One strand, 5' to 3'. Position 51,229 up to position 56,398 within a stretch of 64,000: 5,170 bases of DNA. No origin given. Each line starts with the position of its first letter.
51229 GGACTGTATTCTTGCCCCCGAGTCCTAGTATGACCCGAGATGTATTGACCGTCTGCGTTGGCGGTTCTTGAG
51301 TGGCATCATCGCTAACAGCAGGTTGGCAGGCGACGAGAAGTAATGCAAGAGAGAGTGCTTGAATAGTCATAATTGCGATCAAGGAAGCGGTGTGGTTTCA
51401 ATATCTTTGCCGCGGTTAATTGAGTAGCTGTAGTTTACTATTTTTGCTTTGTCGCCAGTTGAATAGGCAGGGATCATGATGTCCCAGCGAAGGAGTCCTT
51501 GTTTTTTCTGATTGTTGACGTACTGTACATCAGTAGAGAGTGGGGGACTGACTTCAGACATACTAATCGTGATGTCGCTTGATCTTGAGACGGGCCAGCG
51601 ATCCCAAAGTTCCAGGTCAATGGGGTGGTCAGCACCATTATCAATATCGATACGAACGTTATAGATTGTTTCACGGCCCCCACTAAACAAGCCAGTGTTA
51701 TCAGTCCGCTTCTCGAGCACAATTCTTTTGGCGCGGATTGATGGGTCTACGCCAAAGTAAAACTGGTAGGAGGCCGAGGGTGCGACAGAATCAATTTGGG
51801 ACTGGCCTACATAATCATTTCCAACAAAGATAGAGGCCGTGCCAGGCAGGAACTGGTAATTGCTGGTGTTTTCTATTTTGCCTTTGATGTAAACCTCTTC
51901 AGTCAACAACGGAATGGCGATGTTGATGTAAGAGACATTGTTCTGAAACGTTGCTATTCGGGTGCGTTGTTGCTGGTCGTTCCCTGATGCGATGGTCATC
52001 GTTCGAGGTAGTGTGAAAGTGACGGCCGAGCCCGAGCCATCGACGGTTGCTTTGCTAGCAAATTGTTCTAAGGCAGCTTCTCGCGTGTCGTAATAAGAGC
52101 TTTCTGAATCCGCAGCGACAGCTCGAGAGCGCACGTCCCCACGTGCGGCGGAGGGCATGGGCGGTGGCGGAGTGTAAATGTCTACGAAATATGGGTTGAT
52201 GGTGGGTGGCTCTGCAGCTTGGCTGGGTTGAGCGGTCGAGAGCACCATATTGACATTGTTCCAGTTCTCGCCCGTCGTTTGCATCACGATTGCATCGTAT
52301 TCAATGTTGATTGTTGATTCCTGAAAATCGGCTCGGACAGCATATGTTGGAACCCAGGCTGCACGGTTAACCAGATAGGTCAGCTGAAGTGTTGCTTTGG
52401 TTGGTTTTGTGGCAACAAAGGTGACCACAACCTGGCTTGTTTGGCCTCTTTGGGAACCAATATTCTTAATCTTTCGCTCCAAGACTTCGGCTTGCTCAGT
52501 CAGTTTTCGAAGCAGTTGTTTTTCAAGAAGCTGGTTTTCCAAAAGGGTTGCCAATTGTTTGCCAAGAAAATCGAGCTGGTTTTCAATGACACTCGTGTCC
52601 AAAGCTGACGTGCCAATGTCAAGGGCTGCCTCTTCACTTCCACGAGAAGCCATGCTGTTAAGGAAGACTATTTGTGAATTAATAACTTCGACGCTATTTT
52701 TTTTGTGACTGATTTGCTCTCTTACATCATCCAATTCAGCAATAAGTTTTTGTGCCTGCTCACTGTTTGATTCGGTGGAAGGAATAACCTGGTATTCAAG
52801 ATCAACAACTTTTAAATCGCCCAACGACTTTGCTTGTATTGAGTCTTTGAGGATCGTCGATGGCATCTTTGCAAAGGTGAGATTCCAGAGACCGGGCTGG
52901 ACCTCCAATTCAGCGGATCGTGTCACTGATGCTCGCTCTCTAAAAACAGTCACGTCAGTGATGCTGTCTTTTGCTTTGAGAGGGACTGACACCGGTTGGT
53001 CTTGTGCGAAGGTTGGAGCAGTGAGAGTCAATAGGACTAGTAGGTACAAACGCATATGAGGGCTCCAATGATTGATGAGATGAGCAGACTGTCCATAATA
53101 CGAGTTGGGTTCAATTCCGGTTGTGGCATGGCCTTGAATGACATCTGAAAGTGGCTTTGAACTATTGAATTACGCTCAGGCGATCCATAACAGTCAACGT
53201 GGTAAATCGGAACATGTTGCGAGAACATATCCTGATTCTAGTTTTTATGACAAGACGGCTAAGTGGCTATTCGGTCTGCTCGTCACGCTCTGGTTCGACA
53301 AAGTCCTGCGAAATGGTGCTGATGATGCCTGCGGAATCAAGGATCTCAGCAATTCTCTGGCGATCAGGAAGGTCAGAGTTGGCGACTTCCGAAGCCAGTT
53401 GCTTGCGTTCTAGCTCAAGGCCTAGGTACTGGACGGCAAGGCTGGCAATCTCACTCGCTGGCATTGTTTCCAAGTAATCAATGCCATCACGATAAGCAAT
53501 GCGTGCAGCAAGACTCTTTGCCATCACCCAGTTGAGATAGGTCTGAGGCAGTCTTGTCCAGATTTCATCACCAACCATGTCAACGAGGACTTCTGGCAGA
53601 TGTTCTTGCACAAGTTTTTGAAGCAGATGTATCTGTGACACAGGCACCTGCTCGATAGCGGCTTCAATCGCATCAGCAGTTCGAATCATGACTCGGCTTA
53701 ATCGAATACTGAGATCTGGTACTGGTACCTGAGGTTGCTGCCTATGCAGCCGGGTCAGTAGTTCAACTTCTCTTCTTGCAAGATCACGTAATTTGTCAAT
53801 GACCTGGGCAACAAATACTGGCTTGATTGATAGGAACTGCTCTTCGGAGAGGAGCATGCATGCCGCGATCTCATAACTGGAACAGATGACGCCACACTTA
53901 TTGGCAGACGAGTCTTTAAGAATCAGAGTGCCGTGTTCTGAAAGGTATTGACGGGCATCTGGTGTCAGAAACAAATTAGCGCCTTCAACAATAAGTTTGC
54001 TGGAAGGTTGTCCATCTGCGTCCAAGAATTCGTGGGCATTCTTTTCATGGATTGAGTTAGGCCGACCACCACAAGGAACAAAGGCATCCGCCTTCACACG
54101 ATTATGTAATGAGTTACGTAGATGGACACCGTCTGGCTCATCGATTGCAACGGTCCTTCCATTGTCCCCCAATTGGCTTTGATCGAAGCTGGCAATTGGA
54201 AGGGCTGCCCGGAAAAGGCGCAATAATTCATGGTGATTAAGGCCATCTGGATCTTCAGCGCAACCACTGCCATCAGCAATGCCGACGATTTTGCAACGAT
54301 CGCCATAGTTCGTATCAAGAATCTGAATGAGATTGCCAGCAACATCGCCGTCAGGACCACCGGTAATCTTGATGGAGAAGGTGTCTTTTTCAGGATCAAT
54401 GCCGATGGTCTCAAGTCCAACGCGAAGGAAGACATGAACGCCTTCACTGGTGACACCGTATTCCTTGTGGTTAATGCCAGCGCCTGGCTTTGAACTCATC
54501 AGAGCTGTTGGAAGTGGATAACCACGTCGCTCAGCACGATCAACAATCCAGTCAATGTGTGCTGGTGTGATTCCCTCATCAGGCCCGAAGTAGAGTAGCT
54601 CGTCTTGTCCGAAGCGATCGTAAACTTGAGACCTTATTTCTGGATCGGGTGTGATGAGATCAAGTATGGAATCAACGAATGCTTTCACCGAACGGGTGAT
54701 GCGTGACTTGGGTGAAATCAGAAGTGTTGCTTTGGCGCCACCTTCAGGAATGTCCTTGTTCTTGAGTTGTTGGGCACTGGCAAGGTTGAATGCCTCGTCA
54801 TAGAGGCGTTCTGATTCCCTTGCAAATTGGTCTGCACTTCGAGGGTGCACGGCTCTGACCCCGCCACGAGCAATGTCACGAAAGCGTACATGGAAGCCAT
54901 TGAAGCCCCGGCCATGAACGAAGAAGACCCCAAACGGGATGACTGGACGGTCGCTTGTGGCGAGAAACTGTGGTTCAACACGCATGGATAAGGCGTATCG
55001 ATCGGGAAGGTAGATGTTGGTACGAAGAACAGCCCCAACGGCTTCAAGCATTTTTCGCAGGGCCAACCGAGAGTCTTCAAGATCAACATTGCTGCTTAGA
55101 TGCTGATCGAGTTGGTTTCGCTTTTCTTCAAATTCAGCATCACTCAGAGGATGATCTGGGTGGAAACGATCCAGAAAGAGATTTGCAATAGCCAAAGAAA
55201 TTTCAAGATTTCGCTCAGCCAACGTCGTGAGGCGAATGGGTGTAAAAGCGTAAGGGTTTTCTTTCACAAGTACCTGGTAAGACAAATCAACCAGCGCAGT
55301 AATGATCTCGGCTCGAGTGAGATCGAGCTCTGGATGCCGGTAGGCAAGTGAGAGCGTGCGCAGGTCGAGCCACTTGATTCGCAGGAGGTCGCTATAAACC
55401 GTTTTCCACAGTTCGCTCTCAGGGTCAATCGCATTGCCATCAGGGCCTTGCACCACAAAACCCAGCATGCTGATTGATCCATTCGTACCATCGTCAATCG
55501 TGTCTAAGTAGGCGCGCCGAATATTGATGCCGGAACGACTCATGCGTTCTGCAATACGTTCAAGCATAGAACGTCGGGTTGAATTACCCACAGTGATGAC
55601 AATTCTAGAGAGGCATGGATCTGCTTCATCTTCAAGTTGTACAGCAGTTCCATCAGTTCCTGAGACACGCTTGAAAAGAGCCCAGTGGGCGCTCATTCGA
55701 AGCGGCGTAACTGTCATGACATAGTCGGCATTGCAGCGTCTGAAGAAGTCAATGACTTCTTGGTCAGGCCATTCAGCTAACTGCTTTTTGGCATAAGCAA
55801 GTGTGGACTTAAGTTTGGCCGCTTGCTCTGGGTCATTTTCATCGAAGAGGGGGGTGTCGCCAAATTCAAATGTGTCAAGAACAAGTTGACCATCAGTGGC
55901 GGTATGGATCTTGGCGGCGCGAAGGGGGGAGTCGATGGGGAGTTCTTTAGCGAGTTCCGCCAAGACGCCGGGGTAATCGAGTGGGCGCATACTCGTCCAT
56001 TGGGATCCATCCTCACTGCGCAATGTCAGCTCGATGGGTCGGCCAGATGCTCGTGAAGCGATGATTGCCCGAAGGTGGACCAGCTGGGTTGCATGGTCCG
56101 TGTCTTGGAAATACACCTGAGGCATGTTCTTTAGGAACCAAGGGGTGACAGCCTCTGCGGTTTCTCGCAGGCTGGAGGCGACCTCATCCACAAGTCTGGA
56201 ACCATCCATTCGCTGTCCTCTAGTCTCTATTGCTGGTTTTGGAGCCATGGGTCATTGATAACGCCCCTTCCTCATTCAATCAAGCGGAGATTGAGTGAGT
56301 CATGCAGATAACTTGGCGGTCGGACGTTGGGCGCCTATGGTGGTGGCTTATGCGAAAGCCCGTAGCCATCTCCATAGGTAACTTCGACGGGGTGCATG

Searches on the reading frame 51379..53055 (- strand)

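Call 75: search_protein_families(library=pfam, proteins=[window:51379-53055:-], max_evalue=0.001)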
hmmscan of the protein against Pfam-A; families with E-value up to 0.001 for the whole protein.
window:51379-53055:- (558 aa): 2 families
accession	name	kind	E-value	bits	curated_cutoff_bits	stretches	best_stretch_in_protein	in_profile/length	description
PF13598.12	DUF4139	-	7.6e-47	160.1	31.8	1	223-533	1-192/205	Domain of unknown function (DUF4139)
PF13600.11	DUF4140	-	1.8e-16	60.8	27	1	35-132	1-98/98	N-terminal domain of unknown function (DUF4140)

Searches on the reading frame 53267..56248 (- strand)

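Call 18: search_protein_families(library=pfam, proteins=[window:53267-56248:-], max_evalue=0.001)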
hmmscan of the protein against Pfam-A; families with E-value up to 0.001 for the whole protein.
window:53267-56248:- (993 aa): 2 families
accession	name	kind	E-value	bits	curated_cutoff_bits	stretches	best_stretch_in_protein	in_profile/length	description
PF00208.27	ELFV_dehydrog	-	1.1e-30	107.6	23.4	1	591-797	2-184/241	Glutamate/Leucine/Phenylalanine/Valine dehydrogenase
PF05088.18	Bac_GDH_CD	-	8.9e-22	77.7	22.8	1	381-642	3-270/497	Bacterial NAD-glutamate dehydrogenase, catalytic domain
